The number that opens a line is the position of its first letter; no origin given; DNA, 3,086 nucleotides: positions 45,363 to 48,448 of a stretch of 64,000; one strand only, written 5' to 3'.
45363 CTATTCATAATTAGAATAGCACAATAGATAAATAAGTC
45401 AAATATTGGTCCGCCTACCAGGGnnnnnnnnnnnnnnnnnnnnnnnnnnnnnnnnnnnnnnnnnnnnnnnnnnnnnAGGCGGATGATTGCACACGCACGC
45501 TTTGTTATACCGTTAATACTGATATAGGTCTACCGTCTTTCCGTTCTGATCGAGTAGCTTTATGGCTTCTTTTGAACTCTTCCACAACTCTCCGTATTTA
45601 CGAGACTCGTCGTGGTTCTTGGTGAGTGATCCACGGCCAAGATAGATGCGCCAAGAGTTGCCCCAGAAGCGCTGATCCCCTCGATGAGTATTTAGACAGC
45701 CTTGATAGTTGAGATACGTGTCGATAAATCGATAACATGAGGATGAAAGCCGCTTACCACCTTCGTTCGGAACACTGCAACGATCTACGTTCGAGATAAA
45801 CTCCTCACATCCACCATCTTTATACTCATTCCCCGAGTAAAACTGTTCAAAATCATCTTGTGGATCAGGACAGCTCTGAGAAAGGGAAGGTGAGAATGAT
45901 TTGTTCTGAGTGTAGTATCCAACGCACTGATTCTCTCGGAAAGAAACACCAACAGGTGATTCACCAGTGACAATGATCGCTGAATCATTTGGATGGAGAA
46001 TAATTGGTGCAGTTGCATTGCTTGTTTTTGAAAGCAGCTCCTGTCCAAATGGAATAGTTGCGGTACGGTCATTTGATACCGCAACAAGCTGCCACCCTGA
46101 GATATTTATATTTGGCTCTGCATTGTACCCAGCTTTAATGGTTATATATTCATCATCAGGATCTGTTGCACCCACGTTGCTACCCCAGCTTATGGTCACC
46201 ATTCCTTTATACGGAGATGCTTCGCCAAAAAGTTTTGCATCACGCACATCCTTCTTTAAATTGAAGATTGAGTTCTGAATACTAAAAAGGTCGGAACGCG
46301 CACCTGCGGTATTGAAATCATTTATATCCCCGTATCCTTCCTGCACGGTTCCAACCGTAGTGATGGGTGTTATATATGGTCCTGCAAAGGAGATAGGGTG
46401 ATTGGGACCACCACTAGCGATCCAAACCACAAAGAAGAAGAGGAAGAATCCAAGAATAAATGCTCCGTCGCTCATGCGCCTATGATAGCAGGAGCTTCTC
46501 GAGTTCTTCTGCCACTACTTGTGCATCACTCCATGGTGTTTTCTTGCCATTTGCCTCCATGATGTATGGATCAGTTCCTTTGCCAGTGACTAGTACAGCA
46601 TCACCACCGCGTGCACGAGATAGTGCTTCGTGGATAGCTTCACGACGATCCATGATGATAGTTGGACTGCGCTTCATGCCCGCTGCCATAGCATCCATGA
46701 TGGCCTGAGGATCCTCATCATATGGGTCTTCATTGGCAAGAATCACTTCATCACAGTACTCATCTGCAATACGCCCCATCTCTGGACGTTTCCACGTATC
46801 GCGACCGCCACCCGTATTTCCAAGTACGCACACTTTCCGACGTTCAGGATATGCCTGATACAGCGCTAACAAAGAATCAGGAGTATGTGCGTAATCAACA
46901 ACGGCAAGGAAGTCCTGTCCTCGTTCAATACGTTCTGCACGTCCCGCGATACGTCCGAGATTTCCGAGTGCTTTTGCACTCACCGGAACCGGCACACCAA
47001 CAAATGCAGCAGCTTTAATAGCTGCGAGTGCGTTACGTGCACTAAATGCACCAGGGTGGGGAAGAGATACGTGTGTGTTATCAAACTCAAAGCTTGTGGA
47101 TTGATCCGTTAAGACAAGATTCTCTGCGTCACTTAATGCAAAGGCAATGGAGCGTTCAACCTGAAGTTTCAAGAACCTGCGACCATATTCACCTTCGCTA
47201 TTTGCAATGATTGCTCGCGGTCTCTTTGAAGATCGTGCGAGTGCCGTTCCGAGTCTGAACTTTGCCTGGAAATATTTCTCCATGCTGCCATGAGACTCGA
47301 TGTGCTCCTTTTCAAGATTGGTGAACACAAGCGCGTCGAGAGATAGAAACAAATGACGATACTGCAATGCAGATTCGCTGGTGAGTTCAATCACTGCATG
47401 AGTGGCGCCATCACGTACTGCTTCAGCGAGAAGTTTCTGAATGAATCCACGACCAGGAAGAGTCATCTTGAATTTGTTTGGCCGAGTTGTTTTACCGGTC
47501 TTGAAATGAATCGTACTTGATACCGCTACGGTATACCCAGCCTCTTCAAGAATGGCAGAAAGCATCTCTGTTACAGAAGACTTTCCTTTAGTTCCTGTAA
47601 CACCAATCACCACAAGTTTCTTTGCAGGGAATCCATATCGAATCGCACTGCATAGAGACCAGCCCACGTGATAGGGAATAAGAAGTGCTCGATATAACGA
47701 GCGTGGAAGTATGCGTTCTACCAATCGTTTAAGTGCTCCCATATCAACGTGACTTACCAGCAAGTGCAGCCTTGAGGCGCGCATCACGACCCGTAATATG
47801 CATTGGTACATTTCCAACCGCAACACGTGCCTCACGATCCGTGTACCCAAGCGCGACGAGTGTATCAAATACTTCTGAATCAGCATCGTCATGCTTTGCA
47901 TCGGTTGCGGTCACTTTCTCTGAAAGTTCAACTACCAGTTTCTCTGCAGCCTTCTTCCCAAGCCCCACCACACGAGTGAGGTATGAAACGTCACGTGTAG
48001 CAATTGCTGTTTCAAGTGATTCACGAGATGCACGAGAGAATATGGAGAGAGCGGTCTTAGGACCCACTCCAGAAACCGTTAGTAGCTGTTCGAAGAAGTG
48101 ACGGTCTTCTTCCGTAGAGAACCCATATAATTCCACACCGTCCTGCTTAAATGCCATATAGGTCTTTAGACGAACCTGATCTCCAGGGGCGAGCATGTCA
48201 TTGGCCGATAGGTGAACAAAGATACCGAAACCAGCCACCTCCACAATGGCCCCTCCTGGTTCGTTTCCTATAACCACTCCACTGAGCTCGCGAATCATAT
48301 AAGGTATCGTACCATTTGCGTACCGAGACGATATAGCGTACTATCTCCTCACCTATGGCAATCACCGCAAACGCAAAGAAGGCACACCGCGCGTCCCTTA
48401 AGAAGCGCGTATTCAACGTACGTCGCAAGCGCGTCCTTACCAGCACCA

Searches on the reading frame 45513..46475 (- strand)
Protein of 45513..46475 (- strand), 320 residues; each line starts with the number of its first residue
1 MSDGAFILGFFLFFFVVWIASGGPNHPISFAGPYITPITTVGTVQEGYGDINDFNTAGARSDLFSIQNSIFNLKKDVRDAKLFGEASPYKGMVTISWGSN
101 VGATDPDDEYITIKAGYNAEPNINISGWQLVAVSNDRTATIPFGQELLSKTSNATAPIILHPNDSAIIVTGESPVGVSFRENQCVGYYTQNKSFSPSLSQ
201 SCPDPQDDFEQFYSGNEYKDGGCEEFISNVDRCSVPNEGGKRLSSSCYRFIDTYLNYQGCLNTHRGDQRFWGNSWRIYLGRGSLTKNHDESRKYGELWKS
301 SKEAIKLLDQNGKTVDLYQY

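Call 12: search_protein_families(library=pfam, proteins=[window:45513-46475:-], max_evalue=0.001)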
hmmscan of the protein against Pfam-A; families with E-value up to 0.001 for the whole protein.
window:45513-46475:- (320 aa): 1 family
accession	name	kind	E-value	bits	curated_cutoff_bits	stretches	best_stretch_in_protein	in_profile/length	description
PF00932.25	LTD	-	3.2e-06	27.9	34.3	0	105-174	22-73/109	Lamin Tail Domain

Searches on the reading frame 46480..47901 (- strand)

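Call 12: search_protein_families(library=pfam, proteins=[window:46480-47901:-], max_evalue=0.001)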
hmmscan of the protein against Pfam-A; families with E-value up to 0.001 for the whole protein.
window:46480-47901:- (473 aa): 2 families
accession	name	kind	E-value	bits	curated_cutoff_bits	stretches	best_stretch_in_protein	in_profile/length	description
PF08245.18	Mur_ligase_M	-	9.8e-31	107.7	24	1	101-297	1-199/200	Mur ligase middle domain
PF02875.26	Mur_ligase_C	-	6.5e-26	92.1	28.4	1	320-442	1-127/127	Mur ligase, glutamate ligase domain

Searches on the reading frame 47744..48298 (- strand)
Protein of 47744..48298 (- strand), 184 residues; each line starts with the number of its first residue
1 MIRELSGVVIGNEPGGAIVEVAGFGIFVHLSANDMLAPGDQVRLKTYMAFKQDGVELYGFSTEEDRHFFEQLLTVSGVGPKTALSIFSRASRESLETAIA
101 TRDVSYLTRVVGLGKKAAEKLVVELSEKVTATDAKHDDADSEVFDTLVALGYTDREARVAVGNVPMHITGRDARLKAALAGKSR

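Call 12: search_protein_families(library=pfam, proteins=[window:47744-48298:-], max_evalue=0.001)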
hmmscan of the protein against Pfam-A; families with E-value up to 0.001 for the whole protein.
window:47744-48298:- (184 aa): 4 families
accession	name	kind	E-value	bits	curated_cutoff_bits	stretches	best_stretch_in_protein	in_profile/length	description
PF14520.12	HHH_5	-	2e-13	51.1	27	1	69-126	1-56/57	Helix-hairpin-helix domain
PF01330.27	RuvA_N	-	1.6e-11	44.6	23.6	1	1-59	1-61/61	RuvA N terminal domain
PF00633.29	HHH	-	1.1e-05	25.4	24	1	69-88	10-29/30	Helix-hairpin-helix motif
PF07499.19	RuvA_C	-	0.00014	22.7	24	1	141-164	4-27/47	RuvA, C-terminal domain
